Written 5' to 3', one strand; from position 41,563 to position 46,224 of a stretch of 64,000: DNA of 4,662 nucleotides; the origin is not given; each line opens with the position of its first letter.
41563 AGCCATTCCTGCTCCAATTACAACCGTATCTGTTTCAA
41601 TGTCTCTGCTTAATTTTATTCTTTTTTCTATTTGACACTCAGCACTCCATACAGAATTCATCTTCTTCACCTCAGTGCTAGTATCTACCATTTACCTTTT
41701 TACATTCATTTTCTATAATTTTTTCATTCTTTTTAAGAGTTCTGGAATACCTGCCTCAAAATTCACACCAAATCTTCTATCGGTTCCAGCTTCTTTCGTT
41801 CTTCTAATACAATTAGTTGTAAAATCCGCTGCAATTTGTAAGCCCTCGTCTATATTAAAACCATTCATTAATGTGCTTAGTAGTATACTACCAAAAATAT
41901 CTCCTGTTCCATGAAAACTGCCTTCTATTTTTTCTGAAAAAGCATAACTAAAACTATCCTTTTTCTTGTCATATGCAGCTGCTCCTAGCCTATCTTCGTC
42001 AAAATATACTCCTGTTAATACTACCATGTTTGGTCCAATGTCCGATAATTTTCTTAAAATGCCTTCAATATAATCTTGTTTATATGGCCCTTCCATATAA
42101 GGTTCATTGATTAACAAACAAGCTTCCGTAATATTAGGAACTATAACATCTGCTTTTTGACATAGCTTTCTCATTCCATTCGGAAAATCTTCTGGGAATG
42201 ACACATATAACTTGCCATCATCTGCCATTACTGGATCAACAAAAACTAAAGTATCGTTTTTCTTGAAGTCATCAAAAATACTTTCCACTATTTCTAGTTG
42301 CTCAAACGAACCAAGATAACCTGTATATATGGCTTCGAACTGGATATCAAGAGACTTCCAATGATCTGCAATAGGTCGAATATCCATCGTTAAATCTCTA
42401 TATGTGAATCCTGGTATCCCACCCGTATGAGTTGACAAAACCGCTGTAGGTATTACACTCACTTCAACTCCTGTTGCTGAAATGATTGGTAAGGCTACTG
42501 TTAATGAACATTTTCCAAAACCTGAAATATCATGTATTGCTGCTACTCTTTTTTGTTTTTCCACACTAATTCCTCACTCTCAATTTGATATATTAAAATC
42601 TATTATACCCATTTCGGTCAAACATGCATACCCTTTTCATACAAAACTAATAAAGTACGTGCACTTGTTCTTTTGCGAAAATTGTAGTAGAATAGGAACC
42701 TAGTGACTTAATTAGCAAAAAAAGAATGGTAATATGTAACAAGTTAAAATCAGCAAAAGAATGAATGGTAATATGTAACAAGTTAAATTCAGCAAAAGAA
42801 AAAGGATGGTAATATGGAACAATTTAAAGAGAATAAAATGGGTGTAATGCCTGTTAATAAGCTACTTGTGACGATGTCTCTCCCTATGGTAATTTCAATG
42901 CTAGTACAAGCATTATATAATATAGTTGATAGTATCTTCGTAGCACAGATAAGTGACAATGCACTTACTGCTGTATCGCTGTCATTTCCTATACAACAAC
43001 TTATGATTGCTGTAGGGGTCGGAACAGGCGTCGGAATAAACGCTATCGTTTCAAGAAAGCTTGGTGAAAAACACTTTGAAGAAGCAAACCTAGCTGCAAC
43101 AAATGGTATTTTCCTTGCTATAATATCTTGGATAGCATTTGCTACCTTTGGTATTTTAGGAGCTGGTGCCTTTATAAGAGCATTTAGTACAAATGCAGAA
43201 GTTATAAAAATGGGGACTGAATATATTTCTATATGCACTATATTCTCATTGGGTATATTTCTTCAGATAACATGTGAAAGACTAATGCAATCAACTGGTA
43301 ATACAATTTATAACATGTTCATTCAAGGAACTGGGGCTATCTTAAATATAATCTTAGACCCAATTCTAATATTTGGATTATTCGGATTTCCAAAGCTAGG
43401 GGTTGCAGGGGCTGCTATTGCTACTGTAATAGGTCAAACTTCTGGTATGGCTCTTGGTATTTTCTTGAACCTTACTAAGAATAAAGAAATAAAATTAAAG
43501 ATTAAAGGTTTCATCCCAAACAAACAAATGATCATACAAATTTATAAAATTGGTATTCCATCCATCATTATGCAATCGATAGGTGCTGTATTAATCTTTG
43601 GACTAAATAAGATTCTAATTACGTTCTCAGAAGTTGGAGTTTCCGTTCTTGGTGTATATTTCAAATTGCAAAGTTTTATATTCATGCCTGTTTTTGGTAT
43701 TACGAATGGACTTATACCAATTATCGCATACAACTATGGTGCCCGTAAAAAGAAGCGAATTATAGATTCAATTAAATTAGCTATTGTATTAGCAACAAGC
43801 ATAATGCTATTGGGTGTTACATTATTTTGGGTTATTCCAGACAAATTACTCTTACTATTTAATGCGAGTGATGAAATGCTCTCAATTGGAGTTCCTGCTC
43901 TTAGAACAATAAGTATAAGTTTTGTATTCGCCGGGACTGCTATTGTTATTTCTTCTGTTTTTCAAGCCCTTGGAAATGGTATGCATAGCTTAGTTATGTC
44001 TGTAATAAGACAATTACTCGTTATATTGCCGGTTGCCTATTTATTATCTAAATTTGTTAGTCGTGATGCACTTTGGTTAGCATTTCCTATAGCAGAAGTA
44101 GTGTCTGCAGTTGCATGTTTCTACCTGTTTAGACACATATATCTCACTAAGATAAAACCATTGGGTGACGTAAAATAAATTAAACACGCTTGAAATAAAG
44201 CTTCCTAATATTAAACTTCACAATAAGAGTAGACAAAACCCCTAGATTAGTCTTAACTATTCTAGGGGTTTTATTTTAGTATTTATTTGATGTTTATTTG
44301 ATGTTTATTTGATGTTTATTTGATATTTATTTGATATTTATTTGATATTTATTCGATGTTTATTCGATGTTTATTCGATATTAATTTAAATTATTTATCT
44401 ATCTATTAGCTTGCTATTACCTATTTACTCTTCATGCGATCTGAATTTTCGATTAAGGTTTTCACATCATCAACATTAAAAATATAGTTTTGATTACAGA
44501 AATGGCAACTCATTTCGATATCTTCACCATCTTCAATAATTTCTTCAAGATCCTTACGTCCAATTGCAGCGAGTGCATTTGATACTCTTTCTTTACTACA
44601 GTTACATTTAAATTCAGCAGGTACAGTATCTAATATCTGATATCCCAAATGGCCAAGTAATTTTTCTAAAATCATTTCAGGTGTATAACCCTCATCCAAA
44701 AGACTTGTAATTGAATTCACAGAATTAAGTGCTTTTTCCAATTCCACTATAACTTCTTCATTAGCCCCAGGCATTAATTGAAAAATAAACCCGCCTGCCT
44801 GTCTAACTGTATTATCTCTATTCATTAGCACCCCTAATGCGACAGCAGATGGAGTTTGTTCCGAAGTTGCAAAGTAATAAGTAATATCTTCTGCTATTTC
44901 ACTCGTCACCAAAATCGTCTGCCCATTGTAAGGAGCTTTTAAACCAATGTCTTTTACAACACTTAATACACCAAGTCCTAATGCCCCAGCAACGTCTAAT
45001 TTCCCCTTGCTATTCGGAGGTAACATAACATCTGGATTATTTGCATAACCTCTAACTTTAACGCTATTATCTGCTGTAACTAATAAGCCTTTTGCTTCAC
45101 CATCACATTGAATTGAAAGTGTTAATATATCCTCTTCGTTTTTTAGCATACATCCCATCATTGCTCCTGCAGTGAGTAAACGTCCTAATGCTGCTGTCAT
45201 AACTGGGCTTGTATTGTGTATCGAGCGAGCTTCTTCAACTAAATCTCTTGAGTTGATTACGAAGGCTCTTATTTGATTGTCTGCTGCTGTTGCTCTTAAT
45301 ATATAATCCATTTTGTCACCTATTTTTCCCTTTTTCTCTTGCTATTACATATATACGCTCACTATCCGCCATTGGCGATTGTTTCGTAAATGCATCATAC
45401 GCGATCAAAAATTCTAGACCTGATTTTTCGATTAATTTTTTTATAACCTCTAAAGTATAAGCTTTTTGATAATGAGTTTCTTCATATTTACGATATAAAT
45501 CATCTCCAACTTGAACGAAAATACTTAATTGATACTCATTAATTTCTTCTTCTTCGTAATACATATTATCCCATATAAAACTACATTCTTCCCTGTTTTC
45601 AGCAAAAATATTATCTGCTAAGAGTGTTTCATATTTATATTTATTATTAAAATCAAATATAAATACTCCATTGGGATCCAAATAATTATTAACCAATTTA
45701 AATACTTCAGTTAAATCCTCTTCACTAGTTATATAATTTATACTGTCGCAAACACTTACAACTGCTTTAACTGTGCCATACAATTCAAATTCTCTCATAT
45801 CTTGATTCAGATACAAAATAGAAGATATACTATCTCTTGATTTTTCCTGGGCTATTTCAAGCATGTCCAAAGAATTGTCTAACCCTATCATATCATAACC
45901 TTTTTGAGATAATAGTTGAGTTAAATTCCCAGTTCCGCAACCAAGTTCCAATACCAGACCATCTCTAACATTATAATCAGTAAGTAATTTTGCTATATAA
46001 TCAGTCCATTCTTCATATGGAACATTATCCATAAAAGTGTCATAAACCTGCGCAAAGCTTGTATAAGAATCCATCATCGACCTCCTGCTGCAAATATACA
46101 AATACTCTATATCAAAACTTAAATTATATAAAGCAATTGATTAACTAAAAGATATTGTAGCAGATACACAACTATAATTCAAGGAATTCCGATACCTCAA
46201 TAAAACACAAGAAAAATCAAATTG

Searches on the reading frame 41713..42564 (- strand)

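Call 42: search_protein_families(library=pfam, proteins=[window:41713-42564:-], max_evalue=0.00001)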
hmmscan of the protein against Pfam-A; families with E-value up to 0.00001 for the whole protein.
window:41713-42564:- (283 aa): 1 family
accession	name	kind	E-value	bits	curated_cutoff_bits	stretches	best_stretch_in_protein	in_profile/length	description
PF08543.17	Phos_pyr_kin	-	1e-20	74.6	27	1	70-261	53-240/246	Phosphomethylpyrimidine kinase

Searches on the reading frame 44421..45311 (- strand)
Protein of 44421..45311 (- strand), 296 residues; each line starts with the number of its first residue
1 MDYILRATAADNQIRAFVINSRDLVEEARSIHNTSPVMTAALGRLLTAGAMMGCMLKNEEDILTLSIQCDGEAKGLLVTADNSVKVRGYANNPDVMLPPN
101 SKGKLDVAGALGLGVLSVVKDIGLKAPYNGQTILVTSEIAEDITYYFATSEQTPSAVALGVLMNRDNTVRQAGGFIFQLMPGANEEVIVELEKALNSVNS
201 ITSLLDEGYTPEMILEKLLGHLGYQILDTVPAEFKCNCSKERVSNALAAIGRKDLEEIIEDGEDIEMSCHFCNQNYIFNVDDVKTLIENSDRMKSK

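Call 46: find_encoding_contigs(protein=window:44421-45311:-, flank=6000, max_places=10)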
Protein window:44421-45311:- (296 aa): 5 contigs read that carry it; 4 places shown.
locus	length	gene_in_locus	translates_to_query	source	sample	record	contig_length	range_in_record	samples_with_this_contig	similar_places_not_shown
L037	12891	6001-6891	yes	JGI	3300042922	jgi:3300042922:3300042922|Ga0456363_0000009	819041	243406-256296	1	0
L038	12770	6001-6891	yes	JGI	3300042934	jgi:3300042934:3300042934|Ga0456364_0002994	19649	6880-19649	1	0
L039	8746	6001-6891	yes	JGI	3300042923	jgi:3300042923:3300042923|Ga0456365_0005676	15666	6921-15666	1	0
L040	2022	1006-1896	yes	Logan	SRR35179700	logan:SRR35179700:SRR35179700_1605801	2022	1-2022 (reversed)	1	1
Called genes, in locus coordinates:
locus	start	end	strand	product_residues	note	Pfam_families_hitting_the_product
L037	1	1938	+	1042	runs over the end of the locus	PF03714:PUD, PF02922:CBM_48, PF00128:Alpha-amylase, PF11852:Pullul_strch_C (faint), PF21653:pulA_all-beta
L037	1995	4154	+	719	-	PF02922:CBM_48, PF00128:Alpha-amylase, PF11852:Pullul_strch_C (weak), PF21653:pulA_all-beta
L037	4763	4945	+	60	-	PF00269:SASP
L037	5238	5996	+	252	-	PF01209:Ubie_methyltran (faint), PF05401:NodS (weak), PF13489:Methyltransf_23, PF13847:Methyltransf_31, PF08241:Methyltransf_11, PF08242:Methyltransf_12, PF13649:Methyltransf_25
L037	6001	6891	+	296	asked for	PF01430:HSP33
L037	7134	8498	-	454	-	PF01554:MatE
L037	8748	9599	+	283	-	PF08543:Phos_pyr_kin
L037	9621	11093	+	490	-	PF00890:FAD_binding_2 (weak), PF01266:DAO, PF01494:FAD_binding_3 (weak), PF13450:NAD_binding_8 (weak), PF13738:Pyr_redox_3 (faint), PF00355:Rieske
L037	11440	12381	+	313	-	-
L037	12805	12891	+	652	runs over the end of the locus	PF02824:TGS, PF07973:tRNA_SAD, PF00587:tRNA-synt_2b, PF03129:HGTP_anticodon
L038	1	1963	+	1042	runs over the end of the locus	PF03714:PUD, PF02922:CBM_48, PF00128:Alpha-amylase, PF11852:Pullul_strch_C (faint), PF21653:pulA_all-beta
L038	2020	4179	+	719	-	PF02922:CBM_48, PF00128:Alpha-amylase, PF11852:Pullul_strch_C (weak), PF21653:pulA_all-beta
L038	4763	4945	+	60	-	PF00269:SASP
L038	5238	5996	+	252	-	PF01209:Ubie_methyltran (faint), PF05401:NodS (weak), PF13489:Methyltransf_23, PF13847:Methyltransf_31, PF08241:Methyltransf_11, PF08242:Methyltransf_12, PF13649:Methyltransf_25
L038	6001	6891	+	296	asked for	PF01430:HSP33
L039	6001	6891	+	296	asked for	PF01430:HSP33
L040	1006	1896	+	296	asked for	PF01430:HSP33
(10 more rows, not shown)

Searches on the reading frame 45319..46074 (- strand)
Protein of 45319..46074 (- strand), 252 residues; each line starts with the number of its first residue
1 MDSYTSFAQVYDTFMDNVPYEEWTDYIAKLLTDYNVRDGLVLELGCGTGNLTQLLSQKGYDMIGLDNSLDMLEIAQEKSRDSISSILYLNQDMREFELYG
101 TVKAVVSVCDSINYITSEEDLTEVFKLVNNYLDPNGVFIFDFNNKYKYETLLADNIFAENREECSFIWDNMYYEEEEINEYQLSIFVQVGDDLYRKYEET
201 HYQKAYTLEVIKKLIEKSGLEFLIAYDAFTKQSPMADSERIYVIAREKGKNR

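Call 35: find_homologous_proteins(query=window:45319-46074:-, max_evalue=1e-30)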
Query seq(252 aa) (252 aa): 8000 proteins with E <= 1e-30 among 8000 candidates; the best 120 are listed.
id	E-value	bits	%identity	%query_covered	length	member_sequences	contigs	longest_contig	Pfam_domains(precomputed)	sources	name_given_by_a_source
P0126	6.4e-162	555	100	100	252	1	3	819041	PF13847.13,PF13489.13,PF13649.13,PF01209.25,PF08241.19,PF08242.19,PF05401.17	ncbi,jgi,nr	ncbi:MAG: class SAM-dependent methyltransferase [Clostridiales bacterium]|jgi:SAM-dependent methyltr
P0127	3.2e-134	464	83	100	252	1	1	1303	PF13847.13,PF13489.13,PF13649.13,PF08241.19,PF08242.19,PF05401.17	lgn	-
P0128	7.0e-122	424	-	-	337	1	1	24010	PF13847.13,PF13489.13,PF13649.13,PF01209.25,PF08241.19,PF08242.19,PF05401.17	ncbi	-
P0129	2.2e-117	409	71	99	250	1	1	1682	PF13847.13,PF13489.13,PF13649.13,PF08241.19,PF08242.19,PF05401.17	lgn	-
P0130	3.5e-117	408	69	100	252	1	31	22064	PF13847.13,PF13489.13,PF02353.27,PF13649.13,PF01209.25,PF08241.19,PF08242.19,PF05401.17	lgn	-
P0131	4.9e-117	408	71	99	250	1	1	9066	PF13847.13,PF13489.13,PF13649.13,PF08241.19,PF08242.19,PF05401.17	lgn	-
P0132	1.2e-116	406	71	99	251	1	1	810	PF13847.13,PF13489.13,PF13649.13,PF08241.19,PF08242.19,PF05401.17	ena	-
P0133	1.4e-116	406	70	99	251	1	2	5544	PF13847.13,PF13489.13,PF13649.13,PF08241.19,PF08242.19,PF05401.17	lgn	-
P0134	3.8e-116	405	70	99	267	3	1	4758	PF13847.13,PF13489.13,PF13649.13,PF01209.25,PF08241.19,PF08242.19,PF05401.17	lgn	-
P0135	4.9e-116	404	70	99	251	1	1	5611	PF13847.13,PF13489.13,PF02353.27,PF13649.13,PF01209.25,PF08241.19,PF08242.19,PF05401.17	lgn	-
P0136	5.4e-116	404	69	100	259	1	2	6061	PF13847.13,PF13489.13,PF13649.13,PF08241.19,PF08242.19,PF05401.17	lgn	-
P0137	6.1e-116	404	70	100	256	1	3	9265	PF13847.13,PF13489.13,PF13649.13,PF01209.25,PF08241.19,PF08242.19,PF05401.17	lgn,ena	-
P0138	6.1e-116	404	70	100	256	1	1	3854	PF13847.13,PF13489.13,PF13649.13,PF01209.25,PF08241.19,PF08242.19,PF05401.17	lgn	-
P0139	6.1e-116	404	69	100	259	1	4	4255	PF13847.13,PF13489.13,PF13649.13,PF01209.25,PF08241.19,PF08242.19,PF05401.17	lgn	-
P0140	7.7e-116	404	72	99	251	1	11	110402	PF13847.13,PF13489.13,PF13649.13,PF01209.25,PF08241.19,PF08242.19,PF05401.17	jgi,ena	-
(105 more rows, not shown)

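Call 36: find_encoding_contigs(protein=P0128, flank=5000, max_places=5)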
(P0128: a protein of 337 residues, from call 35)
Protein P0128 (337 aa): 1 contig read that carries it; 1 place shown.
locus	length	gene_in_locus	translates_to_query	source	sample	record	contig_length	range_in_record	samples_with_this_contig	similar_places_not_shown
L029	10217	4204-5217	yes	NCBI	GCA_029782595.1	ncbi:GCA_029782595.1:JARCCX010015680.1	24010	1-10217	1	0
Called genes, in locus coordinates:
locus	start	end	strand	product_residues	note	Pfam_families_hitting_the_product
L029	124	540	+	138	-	-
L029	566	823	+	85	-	-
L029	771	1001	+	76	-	-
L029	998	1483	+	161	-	PF01979:Amidohydro_1, PF07969:Amidohydro_3 (weak), PF01979:Amidohydro_1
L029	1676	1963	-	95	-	PF01769:MgtE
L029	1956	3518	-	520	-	PF03448:MgtE_N, PF00571:CBS, PF01769:MgtE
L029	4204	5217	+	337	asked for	PF01209:Ubie_methyltran (weak), PF13489:Methyltransf_23, PF05401:NodS (weak), PF08241:Methyltransf_11, PF08242:Methyltransf_12, PF13649:Methyltransf_25, PF13847:Methyltransf_31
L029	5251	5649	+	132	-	PF01430:HSP33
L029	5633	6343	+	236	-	PF01430:HSP33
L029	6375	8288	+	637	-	PF00795:CN_hydrolase, PF02540:NAD_synthase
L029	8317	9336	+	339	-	PF00994:MoCF_biosynth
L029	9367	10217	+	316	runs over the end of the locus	PF13478:XdhC_C, PF02625:XdhC_CoxI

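Call 37: find_encoding_contigs(protein=P0127, flank=5000, max_places=5)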
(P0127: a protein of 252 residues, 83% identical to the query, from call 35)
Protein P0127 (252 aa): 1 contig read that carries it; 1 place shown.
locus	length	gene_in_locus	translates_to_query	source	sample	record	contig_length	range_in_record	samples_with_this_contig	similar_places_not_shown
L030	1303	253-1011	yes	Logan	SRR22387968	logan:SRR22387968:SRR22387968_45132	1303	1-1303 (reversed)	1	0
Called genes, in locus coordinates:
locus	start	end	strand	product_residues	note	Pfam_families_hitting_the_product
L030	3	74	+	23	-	?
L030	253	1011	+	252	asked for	PF13489:Methyltransf_23, PF05401:NodS (weak), PF13847:Methyltransf_31, PF08241:Methyltransf_11, PF08242:Methyltransf_12 (weak), PF13649:Methyltransf_25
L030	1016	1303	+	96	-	?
